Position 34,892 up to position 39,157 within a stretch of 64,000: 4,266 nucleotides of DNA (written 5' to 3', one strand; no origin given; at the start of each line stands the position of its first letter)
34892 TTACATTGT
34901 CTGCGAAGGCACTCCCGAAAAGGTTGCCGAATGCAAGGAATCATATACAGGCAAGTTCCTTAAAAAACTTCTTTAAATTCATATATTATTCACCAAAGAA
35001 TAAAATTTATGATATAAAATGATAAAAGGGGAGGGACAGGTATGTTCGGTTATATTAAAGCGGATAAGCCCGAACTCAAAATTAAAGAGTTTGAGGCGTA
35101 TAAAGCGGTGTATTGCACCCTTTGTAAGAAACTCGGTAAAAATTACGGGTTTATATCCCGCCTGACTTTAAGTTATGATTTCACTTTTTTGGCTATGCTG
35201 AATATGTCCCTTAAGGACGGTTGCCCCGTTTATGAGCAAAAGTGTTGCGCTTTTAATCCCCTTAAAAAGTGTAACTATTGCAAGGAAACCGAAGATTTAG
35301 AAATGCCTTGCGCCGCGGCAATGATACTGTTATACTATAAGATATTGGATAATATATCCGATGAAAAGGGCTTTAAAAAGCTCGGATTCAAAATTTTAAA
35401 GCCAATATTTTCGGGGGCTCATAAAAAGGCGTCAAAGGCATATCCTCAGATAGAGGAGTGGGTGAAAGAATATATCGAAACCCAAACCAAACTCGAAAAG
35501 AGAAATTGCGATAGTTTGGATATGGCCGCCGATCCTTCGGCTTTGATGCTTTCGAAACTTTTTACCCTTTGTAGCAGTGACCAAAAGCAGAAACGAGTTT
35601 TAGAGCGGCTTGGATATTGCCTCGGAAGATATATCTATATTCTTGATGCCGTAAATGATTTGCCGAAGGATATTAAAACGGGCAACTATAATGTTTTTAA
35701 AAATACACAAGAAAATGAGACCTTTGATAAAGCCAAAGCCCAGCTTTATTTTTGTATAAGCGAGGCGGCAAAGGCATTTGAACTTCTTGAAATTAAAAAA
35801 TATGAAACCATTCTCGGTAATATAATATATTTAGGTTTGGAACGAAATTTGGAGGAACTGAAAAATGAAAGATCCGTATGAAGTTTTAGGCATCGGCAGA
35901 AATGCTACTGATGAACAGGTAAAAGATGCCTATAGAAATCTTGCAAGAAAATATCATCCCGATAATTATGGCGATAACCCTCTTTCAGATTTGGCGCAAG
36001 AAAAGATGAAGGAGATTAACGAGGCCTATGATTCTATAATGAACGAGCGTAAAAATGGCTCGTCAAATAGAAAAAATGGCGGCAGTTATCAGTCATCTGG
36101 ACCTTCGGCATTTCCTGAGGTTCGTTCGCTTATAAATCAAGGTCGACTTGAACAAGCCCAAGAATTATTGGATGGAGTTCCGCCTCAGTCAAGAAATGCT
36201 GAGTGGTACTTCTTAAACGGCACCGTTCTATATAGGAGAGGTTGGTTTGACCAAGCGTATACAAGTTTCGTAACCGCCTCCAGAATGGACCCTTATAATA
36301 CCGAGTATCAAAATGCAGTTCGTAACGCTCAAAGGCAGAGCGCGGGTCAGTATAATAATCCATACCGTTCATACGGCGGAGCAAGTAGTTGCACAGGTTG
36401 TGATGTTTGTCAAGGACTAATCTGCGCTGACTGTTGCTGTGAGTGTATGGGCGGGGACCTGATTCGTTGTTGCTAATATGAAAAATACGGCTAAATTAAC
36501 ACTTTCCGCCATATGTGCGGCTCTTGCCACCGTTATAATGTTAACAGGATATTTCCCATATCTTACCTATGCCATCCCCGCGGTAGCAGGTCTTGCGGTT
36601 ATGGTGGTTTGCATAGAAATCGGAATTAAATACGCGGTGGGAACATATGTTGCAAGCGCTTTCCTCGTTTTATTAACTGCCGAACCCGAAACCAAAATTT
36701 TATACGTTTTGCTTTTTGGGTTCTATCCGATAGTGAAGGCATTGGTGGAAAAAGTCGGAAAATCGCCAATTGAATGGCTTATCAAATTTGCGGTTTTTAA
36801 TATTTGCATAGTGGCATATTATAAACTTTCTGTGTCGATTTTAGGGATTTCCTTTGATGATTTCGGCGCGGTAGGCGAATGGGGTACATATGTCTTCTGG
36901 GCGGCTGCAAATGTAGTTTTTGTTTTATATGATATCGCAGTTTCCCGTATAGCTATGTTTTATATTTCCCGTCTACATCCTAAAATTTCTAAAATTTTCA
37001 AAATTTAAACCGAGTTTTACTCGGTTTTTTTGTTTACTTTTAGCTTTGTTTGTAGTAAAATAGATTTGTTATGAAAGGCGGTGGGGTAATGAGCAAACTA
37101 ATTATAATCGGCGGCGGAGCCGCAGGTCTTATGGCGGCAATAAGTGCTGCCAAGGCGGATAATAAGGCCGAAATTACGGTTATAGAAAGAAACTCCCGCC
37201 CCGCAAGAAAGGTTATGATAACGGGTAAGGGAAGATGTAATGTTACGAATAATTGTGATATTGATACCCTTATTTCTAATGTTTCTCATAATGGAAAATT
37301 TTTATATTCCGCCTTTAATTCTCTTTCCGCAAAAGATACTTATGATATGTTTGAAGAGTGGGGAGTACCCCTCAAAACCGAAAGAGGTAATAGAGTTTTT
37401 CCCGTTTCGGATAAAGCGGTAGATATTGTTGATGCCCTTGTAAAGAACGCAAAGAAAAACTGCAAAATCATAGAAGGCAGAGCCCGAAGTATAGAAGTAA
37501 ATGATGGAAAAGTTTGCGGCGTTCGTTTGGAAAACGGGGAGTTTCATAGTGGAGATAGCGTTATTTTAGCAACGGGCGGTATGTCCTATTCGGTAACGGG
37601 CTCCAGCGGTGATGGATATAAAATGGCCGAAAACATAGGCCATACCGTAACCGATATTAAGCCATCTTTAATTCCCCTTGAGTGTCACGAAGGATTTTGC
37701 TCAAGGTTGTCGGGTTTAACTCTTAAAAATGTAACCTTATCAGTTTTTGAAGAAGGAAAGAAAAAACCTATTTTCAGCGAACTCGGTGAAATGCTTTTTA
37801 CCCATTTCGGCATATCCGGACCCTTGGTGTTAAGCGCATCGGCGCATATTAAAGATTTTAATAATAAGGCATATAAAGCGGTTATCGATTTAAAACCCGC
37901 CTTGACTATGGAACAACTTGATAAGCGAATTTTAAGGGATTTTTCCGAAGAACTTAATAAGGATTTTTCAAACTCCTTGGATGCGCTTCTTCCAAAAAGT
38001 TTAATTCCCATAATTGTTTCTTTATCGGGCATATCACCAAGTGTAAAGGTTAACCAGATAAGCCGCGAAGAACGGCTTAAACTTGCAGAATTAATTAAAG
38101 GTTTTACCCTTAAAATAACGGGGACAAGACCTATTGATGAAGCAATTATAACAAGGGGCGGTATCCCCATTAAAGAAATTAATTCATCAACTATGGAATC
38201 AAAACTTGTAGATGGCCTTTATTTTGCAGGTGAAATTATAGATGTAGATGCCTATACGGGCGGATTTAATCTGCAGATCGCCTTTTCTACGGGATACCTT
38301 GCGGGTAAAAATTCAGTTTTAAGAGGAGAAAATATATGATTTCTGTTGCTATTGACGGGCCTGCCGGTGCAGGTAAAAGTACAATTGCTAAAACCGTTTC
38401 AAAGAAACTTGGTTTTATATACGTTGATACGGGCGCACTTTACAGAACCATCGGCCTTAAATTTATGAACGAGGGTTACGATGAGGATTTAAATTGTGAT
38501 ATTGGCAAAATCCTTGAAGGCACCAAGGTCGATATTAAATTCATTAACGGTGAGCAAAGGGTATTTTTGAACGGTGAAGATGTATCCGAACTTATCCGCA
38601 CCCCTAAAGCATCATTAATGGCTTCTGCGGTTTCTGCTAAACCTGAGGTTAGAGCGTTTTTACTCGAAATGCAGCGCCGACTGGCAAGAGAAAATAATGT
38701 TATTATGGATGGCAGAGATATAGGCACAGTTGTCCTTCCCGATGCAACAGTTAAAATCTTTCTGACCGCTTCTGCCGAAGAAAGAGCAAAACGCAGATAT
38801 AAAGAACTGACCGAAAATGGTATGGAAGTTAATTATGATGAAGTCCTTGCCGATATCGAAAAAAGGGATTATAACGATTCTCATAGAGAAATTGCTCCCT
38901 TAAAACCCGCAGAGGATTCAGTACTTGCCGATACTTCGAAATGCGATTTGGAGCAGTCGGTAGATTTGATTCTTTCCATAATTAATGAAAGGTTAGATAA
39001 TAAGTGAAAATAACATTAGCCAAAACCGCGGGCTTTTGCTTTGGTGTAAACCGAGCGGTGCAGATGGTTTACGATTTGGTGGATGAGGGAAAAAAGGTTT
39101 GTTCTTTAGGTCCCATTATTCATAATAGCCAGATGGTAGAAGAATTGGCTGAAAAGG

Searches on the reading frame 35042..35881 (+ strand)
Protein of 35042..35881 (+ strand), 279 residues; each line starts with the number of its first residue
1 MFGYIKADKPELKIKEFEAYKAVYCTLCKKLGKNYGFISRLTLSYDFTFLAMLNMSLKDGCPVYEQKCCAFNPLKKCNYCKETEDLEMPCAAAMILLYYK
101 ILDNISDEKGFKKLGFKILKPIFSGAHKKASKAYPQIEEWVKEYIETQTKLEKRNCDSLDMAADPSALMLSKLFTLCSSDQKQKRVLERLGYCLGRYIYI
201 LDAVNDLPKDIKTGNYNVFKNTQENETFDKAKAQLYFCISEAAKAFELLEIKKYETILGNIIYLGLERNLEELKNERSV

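Call 25: search_protein_families(library=pfam, proteins=[window:35042-35881:+], max_evalue=0.0001)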
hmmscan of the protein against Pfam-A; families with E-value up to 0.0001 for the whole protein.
window:35042-35881:+ (279 aa): 1 family
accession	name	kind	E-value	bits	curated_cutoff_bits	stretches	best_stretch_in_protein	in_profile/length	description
PF18937.5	DUF5685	-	3.2e-82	276.4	26.7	1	1-271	1-271/272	Family of unknown function (DUF5685)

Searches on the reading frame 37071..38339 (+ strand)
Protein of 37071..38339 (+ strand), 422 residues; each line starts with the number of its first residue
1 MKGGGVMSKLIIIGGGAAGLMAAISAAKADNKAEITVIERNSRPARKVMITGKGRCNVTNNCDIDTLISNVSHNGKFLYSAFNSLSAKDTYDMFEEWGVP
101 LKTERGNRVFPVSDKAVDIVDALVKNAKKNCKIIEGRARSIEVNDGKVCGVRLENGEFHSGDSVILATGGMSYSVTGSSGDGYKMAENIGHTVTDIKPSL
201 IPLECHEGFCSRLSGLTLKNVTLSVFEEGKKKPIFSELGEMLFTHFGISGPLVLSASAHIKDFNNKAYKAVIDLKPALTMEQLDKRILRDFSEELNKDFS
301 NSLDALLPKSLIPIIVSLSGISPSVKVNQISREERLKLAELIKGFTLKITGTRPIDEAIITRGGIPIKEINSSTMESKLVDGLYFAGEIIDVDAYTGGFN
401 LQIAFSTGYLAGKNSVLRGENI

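Call 25: search_protein_families(library=pfam, proteins=[window:37071-38339:+], max_evalue=0.0001)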
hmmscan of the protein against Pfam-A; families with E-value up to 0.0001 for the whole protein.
window:37071-38339:+ (422 aa): 10 families
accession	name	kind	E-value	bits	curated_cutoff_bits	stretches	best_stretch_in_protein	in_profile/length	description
PF03486.20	HI0933_like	-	3.8e-80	269.3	50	1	9-413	2-243/244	HI0933-like protein Rossmann domain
PF22780.1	HI0933_like_1st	-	7e-40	137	27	1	197-360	1-165/165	HI0933-like protein barrel and H2TH domain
PF01134.28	GIDA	-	2.6e-13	50.3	22.1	1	126-170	107-150/391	Glucose inhibited division protein A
PF01266.30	DAO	-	1.7e-10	41.5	27.9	1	10-45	2-35/353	FAD dependent oxidoreductase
PF00890.30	FAD_binding_2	-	7.1e-10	39.1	20.4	0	10-40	2-30/414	FAD binding domain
PF07992.20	Pyr_redox_2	-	3.8e-09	36.8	26.1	1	9-188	2-122/291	Pyridine nucleotide-disulphide oxidoreductase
PF13454.12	NAD_binding_9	-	7.3e-08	33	21.8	0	11-60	1-52/155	FAD-NAD(P)-binding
PF13450.12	NAD_binding_8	-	2.2e-05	25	21.9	1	12-44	1-31/68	NAD(P)-binding Rossmann-like domain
PF04820.20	Trp_halogenase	-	5.8e-05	22.6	21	0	9-44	1-38/458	Tryptophan halogenase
PF13738.12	Pyr_redox_3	-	9e-05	22.3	30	0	11-41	1-30/305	Pyridine nucleotide-disulphide oxidoreductase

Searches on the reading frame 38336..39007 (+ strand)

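Call 25: search_protein_families(library=pfam, proteins=[window:38336-39007:+], max_evalue=0.0001)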
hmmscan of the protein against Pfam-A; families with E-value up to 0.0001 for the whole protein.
window:38336-39007:+ (223 aa): 4 families
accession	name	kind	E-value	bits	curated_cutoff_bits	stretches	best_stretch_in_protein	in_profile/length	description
PF02224.24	Cytidylate_kin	-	1.7e-70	237.5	26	1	4-217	1-210/211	Cytidylate kinase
PF13189.12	Cytidylate_kin2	-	2.1e-11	44.7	28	1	4-178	2-147/176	Cytidylate kinase-like family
PF13238.12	AAA_18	-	2.6e-07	31.6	29.4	1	4-158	1-112/128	AAA domain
PF13207.12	AAA_17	-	1.5e-06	29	27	0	8-37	2-31/136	AAA domain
